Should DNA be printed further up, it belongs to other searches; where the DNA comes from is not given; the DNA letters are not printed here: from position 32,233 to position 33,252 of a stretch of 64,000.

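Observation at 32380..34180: Compositionally distinct three-gene insert: NDT-fold/winged-HTH fusion plus two tandem HExxH (DUF4157-like) proteins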

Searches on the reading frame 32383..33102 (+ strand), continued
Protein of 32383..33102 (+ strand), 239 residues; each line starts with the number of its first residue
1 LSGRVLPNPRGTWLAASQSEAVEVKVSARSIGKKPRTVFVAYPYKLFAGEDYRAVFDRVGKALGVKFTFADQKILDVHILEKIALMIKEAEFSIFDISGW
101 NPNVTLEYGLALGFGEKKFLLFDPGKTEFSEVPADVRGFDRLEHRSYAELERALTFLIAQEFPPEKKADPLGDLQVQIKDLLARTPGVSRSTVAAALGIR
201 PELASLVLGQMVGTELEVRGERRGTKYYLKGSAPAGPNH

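Call 77: search_protein_families(library=pfam, proteins=[L074:6059-7177:+, L077:6184-7524:+, L095:8938-10593:+, L064:1524-1997:+, L064:2005-2874:+, L057:7557-8456:+, L057:4913-5791:+, L073:3424-4440:+, L073:73-1902:+, L063:2681-3289:-], max_evalue=0.001)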
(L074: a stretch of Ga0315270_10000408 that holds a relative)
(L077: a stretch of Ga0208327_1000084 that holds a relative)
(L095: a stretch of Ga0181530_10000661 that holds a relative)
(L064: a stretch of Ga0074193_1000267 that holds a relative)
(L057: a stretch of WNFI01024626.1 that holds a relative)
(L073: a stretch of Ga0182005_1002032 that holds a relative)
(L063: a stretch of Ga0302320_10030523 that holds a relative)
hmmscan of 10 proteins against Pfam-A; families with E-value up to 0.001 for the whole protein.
L074:6059-7177:+ (372 aa): 1 family
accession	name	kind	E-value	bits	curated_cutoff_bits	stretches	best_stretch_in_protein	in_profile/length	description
PF00226.36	DnaJ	-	2.1e-05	25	27.8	1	206-249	11-51/63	DnaJ domain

L077:6184-7524:+ (446 aa): 1 family
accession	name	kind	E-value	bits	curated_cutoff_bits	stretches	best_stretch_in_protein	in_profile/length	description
PF00589.27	Phage_integrase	-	2.6e-06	27.8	27.1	1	250-374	4-138/172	Phage integrase family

L095:8938-10593:+ (551 aa): 1 family
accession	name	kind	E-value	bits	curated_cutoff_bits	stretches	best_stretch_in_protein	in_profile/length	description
PF14280.11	DUF4365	-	9.5e-12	45.6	24.3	1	51-154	22-126/139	Domain of unknown function (DUF4365)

L064:1524-1997:+ (157 aa): 1 family
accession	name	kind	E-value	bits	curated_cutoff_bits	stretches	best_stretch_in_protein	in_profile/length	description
PF08937.16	ThsB_TIR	-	1.7e-16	60.9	21.2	1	7-103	1-99/100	Thoeris protein ThsB, TIR-like domain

L064:2005-2874:+ (289 aa): 3 families
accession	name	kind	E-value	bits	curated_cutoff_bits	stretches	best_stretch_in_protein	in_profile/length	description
PF18184.6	SLATT_3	-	5e-39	134.5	26.3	1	7-159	1-155/155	SMODS and SLOG-associating 2TM effector domain 3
PF18181.6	SLATT_1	-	3.4e-36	124.4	26.3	1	162-284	1-122/122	SMODS and SLOG-associating 2TM effector domain 1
PF14015.11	DUF4231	-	9.1e-15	55.4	24.7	1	13-103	2-96/103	Protein of unknown function (DUF4231)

L057:7557-8456:+ (299 aa): 0 families

L057:4913-5791:+ (292 aa): 0 families

L073:3424-4440:+ (338 aa): 1 family
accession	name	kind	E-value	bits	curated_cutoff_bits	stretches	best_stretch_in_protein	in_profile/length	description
PF13676.11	TIR_2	-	1.4e-06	29.3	28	1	20-142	1-120/122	TIR domain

L073:73-1902:+ (609 aa): 0 families

L063:2681-3289:- (202 aa): 0 families

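Call 86: search_protein_families(library=pfam, proteins=[L006:5193-5948:+, L006:6767-7129:+, L005:4395-5294:-], max_evalue=0.001)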
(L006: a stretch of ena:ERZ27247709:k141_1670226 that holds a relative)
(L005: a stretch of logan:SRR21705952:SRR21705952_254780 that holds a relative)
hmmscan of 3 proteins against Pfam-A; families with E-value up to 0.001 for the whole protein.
L006:5193-5948:+ (251 aa): 0 families

L006:6767-7129:+ (120 aa): 0 families

L005:4395-5294:- (299 aa): 1 family
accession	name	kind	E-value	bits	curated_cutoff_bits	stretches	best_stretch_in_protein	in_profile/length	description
PF05168.19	HEPN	-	3.9e-05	24.2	22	1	193-285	14-103/117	HEPN domain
